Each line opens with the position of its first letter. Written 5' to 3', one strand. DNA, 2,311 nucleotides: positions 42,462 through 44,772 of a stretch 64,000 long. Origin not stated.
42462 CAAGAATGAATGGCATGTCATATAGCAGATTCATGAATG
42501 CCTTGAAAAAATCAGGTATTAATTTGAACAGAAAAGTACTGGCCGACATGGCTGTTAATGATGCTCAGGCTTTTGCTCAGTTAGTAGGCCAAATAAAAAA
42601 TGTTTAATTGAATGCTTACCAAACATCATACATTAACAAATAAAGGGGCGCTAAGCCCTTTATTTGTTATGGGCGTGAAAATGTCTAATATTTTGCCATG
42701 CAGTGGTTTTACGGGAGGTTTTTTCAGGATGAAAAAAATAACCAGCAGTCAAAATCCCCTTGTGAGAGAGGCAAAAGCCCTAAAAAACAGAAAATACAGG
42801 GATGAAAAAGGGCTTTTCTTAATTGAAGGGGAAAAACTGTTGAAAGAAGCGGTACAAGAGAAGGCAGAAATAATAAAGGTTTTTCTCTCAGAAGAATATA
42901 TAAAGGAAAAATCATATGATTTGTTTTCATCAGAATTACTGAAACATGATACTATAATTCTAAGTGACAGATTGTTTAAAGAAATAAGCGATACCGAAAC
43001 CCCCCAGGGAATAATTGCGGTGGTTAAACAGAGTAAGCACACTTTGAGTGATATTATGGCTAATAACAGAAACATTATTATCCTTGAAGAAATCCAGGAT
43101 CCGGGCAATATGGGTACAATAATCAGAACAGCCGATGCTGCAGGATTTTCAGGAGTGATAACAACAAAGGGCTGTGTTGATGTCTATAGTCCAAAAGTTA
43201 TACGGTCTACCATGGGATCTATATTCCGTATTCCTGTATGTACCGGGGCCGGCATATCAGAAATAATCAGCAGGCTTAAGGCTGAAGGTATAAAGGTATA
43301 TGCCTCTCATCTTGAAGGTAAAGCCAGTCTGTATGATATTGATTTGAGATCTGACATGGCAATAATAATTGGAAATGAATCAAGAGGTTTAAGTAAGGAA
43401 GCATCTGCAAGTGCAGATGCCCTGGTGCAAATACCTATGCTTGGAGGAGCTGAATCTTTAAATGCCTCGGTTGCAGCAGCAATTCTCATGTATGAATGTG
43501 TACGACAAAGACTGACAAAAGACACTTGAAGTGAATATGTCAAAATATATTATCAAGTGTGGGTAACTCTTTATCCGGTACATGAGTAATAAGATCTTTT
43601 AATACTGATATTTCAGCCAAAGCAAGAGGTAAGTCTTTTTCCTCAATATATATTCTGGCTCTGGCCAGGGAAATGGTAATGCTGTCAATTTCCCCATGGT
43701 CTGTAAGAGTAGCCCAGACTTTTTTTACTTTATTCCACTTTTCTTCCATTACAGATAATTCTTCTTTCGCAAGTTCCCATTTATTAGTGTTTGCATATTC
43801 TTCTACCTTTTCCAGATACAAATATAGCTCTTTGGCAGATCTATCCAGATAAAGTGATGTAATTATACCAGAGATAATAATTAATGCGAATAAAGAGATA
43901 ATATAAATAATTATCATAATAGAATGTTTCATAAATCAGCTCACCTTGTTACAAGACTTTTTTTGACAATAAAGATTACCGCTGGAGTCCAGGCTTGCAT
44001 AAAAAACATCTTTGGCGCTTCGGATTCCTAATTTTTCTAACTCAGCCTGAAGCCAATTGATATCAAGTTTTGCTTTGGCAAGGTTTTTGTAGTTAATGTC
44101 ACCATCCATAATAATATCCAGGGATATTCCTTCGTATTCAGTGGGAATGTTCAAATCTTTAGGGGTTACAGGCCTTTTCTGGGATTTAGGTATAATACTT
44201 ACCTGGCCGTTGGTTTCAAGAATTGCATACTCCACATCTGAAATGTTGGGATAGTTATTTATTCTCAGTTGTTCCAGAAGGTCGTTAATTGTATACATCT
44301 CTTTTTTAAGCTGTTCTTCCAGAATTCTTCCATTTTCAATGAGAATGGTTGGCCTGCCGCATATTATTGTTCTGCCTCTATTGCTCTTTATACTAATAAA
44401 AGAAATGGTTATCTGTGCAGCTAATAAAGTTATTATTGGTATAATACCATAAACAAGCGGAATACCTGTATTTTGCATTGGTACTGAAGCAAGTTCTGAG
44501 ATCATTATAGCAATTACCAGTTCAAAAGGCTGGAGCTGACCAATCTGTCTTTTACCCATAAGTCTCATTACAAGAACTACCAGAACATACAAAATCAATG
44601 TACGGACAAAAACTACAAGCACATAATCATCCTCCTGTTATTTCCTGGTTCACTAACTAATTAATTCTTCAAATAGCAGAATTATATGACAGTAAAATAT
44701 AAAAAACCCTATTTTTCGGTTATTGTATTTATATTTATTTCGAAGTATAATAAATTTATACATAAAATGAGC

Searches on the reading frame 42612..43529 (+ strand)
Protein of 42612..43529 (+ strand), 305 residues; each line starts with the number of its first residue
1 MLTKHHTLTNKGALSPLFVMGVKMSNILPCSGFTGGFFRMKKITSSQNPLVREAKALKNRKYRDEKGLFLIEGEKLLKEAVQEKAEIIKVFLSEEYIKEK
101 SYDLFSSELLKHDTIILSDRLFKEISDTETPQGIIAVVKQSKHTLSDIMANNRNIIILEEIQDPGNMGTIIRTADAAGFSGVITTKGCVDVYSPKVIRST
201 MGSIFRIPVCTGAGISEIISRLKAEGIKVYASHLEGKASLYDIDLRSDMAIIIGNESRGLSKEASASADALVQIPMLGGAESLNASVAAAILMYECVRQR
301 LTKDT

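Call 3: search_protein_families(library=pfam, proteins=[window:42612-43529:+], max_evalue=0.01)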
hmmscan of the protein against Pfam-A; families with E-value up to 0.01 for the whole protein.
window:42612-43529:+ (305 aa): 3 families
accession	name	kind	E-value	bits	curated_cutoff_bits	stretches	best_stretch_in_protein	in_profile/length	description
PF00588.24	SpoU_methylase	-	8.8e-43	146.3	29.7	1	155-294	3-142/142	SpoU rRNA Methylase family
PF22435.1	MRM3-like_sub_bind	-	2.9e-20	72.9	27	1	48-136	1-84/84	MRM3-like substrate binding domain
PF08032.17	SpoU_sub_bind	-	1e-08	35.8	22.8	1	70-142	1-74/76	RNA 2'-O ribose methyltransferase substrate binding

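Call 4: search_protein_families(library=ncbifam, proteins=[window:42612-43529:+], max_evalue=0.01)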
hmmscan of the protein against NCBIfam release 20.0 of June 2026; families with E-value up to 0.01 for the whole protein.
window:42612-43529:+ (305 aa): 11 families
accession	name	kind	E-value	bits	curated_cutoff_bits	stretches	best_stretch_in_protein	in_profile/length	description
TIGR00186.1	rRNA_methyl_3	equivalog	3e-45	154.6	160.15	1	72-300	6-240/240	23S rRNA (guanosine(2251)-2'-O)-methyltransferase RlmB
NF008386.0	PRK11181.1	equivalog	6.2e-31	107.5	366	1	118-301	54-243/244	23S rRNA (guanosine(2251)-2'-O)-methyltransferase RlmB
NF008295.0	PRK11081.1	equivalog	4.1e-26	91.9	227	1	155-301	21-166/230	tRNA (guanosine(18)-2'-O)-methyltransferase TrmH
NF000477.1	NshR_TsnR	equivalog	4.3e-23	82.1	425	1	43-300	7-264/266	NshR/TsnR family 23S rRNA methyltransferase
NF008117.0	PRK10864.1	equivalog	1.4e-19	70.6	267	1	122-300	161-342/344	tRNA/rRNA methyltransferase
NF000035.1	nosihep_NshR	exception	5.5e-17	62.1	500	1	117-296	83-260/274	NshR family nosiheptide/thiostrepton resistance 23S rRNA methyltransferase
TIGR00050.1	rRNA_methyl_1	subfamily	8.3e-10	38.9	167.15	1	247-303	104-160/233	TrmJ/YjtD family RNA methyltransferase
TIGR00185.1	tRNA_yibK_trmL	equivalog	2.7e-09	37.1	190.6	1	156-302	4-150/154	tRNA (uridine(34)/cytosine(34)/5-carboxymethylaminomethyluridine(34)-2'-O)-methyltransferase TrmL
NF041077.1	tRNAmeth_TrmJ_Sulfolob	equivalog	4.3e-07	29.8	350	1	246-302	101-157/229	tRNA (cytidine-2'-O-)-methyltransferase TrmJ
NF007683.0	PRK10358.1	equivalog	9.9e-06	25.5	282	1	156-299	4-147/157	tRNA (uridine(34)/cytosine(34)/5-carboxymethylaminomethyluridine(34)-2'-O)-methyltransferase TrmL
NF007752.0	PRK10433.1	equivalog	1.7e-05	24.4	212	1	247-296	106-155/228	tRNA/rRNA methyltransferase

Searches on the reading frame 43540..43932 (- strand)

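Call 3: search_protein_families(library=pfam, proteins=[window:43540-43932:-], max_evalue=0.01)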
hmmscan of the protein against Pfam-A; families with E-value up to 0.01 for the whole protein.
window:43540-43932:- (130 aa): 1 family
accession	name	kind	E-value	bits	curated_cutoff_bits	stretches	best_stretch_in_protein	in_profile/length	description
PF14276.11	DUF4363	-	8.3e-28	97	27.5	1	24-129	2-107/107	Domain of unknown function (DUF4363)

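Call 4: search_protein_families(library=ncbifam, proteins=[window:43540-43932:-], max_evalue=0.01)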
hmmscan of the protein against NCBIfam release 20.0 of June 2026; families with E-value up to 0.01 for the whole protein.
window:43540-43932:- (130 aa): 0 families

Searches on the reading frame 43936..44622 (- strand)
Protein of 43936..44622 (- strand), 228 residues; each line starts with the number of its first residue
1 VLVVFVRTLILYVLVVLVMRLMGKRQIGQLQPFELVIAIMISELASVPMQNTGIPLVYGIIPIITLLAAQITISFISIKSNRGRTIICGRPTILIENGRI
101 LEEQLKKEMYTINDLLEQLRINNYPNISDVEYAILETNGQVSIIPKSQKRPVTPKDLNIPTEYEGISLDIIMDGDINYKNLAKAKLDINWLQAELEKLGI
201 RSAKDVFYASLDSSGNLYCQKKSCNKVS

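Call 3: search_protein_families(library=pfam, proteins=[window:43936-44622:-], max_evalue=0.01)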
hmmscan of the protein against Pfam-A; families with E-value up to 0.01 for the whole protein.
window:43936-44622:- (228 aa): 1 family
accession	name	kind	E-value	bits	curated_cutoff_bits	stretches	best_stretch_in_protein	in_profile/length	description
PF04239.17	DUF421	-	1.6e-43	147.7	23.6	1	79-211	2-128/129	YetF C-terminal domain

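Call 4: search_protein_families(library=ncbifam, proteins=[window:43936-44622:-], max_evalue=0.01)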
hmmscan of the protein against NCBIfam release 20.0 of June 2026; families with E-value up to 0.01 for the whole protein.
window:43936-44622:- (228 aa): 1 family
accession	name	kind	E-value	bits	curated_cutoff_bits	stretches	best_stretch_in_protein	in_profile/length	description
NF005629.0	PRK07377.1-5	equivalog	0.0048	16.8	370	1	11-150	6-140/183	hypothetical protein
